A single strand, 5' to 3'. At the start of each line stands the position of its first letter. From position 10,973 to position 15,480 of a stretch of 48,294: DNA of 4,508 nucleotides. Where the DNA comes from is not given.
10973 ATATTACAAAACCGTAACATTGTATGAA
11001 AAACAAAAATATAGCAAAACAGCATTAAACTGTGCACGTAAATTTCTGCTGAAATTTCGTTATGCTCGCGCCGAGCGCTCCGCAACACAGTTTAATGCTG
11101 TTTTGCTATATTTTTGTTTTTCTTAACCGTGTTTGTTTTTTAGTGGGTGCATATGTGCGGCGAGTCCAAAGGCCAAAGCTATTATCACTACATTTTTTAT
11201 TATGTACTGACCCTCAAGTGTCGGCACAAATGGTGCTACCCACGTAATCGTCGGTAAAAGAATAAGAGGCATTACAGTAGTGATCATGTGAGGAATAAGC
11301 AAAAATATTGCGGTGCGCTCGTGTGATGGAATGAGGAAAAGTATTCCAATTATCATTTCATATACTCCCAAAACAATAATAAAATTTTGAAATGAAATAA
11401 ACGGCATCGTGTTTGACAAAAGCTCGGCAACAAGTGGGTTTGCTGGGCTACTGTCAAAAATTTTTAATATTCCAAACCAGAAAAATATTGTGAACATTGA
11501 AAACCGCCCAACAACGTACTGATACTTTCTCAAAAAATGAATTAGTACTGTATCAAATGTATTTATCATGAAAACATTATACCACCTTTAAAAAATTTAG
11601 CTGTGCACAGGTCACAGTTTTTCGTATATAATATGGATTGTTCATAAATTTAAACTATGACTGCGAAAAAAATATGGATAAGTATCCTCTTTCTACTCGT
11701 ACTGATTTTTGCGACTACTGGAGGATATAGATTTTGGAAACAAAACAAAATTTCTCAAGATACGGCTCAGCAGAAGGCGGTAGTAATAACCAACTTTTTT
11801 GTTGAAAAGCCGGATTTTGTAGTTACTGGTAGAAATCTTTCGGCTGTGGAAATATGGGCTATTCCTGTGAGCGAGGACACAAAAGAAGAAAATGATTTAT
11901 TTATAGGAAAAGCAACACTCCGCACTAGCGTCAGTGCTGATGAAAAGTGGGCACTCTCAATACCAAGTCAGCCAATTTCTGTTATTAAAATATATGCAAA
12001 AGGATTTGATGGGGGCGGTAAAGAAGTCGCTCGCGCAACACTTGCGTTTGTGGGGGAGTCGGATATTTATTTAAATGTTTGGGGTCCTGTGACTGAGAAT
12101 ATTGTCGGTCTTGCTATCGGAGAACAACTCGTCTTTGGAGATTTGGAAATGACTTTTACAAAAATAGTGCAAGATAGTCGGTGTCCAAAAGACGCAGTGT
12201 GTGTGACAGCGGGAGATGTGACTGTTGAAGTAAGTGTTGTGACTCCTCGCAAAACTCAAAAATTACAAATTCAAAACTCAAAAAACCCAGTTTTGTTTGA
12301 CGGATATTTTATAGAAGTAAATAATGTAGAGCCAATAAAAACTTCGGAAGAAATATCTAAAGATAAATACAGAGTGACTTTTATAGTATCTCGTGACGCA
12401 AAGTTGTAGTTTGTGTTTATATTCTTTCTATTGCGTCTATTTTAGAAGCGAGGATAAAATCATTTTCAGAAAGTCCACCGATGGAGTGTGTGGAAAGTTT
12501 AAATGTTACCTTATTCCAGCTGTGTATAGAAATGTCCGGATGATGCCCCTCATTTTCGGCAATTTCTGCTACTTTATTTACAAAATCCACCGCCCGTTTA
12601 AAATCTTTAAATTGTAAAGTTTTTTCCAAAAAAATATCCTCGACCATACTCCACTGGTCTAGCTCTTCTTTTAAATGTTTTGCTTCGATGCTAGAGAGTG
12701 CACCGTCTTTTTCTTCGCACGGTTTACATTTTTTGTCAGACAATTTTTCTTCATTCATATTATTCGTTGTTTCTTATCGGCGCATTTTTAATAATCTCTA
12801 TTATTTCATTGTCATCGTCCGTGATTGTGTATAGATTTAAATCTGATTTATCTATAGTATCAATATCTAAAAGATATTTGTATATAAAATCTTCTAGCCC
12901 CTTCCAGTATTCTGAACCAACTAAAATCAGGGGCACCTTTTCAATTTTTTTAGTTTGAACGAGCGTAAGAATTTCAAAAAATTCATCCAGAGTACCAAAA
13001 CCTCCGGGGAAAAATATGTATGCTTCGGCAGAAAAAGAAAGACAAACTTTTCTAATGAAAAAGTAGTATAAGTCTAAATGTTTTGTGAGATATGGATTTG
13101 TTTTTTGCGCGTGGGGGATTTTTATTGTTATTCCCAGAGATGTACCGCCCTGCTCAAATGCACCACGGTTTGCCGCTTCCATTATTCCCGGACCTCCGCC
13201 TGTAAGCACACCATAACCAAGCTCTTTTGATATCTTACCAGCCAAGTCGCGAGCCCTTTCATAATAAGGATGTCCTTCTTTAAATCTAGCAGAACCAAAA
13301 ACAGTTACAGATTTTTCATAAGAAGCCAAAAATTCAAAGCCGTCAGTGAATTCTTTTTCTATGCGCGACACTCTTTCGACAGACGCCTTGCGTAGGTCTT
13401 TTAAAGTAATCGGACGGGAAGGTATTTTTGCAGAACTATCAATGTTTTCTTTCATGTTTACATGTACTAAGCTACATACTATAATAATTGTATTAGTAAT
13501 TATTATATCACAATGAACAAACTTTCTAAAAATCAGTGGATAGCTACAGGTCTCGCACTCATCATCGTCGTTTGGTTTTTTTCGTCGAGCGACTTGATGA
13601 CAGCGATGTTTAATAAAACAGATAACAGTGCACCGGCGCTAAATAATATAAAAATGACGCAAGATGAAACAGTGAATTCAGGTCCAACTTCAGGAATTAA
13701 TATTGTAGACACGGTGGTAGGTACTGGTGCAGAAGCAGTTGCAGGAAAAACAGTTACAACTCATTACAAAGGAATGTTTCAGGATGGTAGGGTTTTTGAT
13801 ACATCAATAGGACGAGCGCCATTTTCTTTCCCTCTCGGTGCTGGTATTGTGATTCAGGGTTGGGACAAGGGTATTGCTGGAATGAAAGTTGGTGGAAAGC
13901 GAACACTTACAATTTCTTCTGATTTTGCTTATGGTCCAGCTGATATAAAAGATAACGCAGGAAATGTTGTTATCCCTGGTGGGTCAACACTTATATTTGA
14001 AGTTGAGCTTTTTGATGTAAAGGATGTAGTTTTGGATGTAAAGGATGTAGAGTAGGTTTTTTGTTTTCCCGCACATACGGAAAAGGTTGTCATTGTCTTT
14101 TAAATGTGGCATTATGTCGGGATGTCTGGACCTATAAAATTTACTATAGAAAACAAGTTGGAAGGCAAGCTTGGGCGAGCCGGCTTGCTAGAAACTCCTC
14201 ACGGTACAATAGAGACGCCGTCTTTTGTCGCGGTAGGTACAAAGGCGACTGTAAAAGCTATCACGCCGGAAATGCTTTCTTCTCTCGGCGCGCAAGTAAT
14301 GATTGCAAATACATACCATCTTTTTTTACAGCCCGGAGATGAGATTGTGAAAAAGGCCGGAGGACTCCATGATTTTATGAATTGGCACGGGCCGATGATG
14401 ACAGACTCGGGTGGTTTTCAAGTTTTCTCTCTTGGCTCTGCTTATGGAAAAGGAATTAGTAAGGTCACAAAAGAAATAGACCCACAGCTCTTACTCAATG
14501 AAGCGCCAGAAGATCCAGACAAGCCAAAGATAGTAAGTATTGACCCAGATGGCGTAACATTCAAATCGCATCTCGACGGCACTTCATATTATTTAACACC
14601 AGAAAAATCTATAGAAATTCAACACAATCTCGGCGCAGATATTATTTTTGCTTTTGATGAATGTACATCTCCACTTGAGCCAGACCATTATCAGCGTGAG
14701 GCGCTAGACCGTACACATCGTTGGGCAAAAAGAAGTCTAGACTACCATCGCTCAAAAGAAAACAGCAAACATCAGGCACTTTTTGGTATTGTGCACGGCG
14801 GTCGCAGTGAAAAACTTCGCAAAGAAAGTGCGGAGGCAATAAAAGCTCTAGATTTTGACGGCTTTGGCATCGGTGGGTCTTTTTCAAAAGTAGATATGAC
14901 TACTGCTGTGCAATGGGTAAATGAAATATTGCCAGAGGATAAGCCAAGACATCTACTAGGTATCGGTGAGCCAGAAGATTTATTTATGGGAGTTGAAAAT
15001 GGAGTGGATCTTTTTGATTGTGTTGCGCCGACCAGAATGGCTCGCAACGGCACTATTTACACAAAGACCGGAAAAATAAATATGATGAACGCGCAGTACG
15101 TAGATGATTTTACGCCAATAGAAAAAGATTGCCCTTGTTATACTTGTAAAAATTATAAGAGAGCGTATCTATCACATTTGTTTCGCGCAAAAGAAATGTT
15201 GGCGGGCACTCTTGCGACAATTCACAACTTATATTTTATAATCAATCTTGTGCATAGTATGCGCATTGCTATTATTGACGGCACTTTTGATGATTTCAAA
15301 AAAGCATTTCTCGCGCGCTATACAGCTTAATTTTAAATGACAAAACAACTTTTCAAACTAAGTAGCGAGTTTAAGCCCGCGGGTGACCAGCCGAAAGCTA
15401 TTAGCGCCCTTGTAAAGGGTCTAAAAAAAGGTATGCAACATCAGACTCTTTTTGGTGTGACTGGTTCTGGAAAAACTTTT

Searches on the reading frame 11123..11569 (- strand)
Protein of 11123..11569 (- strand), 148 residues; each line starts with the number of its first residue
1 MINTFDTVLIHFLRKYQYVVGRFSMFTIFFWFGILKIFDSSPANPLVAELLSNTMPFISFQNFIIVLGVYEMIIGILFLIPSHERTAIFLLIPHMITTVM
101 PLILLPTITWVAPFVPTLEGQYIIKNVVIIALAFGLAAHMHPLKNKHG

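Call 68: search_protein_families(library=pfam, proteins=[window:11123-11569:-], max_evalue=0.0001)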
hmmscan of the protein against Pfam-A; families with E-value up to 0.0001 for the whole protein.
window:11123-11569:- (148 aa): 1 family
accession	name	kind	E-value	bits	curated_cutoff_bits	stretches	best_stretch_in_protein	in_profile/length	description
PF04224.18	DUF417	-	1.3e-05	25.3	27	0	12-60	9-54/175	Protein of unknown function, DUF417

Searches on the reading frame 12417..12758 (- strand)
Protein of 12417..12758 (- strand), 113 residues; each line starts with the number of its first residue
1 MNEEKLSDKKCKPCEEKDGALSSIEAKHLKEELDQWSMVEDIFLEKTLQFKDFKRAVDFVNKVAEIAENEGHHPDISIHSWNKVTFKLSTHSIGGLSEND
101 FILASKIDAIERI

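Call 69: search_protein_families(library=pfam, proteins=[window:12417-12758:-], max_evalue=0.0001)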
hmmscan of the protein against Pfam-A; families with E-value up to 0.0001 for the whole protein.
window:12417-12758:- (113 aa): 1 family
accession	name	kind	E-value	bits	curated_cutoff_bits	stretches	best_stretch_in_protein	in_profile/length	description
PF01329.24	Pterin_4a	-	3.6e-31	107.6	26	1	22-110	4-91/91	Pterin 4 alpha carbinolamine dehydratase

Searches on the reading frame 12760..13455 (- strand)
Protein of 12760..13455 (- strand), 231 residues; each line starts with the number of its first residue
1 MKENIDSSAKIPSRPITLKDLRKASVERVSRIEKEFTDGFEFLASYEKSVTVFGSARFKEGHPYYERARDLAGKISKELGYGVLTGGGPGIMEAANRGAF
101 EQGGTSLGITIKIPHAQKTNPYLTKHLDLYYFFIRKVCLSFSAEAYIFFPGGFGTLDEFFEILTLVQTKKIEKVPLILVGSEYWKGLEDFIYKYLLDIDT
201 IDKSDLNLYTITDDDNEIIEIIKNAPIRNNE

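Call 69: search_protein_families(library=pfam, proteins=[window:12760-13455:-], max_evalue=0.0001)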
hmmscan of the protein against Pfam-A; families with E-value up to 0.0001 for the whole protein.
window:12760-13455:- (231 aa): 2 families
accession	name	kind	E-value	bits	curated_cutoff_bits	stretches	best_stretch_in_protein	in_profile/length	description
PF03641.19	Lysine_decarbox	-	3.4e-31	108.6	27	1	92-220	1-129/131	Possible lysine decarboxylase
PF18306.6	LDcluster4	-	1.4e-13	51.2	26.3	1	49-160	3-111/151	SLOG cluster4 family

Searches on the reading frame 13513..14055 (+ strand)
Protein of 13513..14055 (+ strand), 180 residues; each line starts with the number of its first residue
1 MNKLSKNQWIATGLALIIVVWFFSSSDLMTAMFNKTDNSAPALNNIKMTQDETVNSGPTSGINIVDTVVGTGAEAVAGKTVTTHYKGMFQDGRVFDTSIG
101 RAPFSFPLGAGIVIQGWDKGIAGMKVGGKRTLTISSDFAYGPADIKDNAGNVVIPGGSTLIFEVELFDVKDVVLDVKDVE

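Call 69: search_protein_families(library=pfam, proteins=[window:13513-14055:+], max_evalue=0.0001)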
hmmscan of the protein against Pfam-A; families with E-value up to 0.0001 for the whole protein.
window:13513-14055:+ (180 aa): 1 family
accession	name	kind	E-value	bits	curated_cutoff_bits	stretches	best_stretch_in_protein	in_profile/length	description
PF00254.34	FKBP_C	-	6.9e-29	100.5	21.1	1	74-166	3-93/94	FKBP-type peptidyl-prolyl cis-trans isomerase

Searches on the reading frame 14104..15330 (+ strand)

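Call 69: search_protein_families(library=pfam, proteins=[window:14104-15330:+], max_evalue=0.0001)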
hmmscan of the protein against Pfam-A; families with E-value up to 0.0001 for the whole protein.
window:14104-15330:+ (408 aa): 1 family
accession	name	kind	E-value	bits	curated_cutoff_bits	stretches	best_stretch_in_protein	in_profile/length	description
PF01702.25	TGT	-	1.5e-139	465.5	26.3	2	145-407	94-356/357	Queuine tRNA-ribosyltransferase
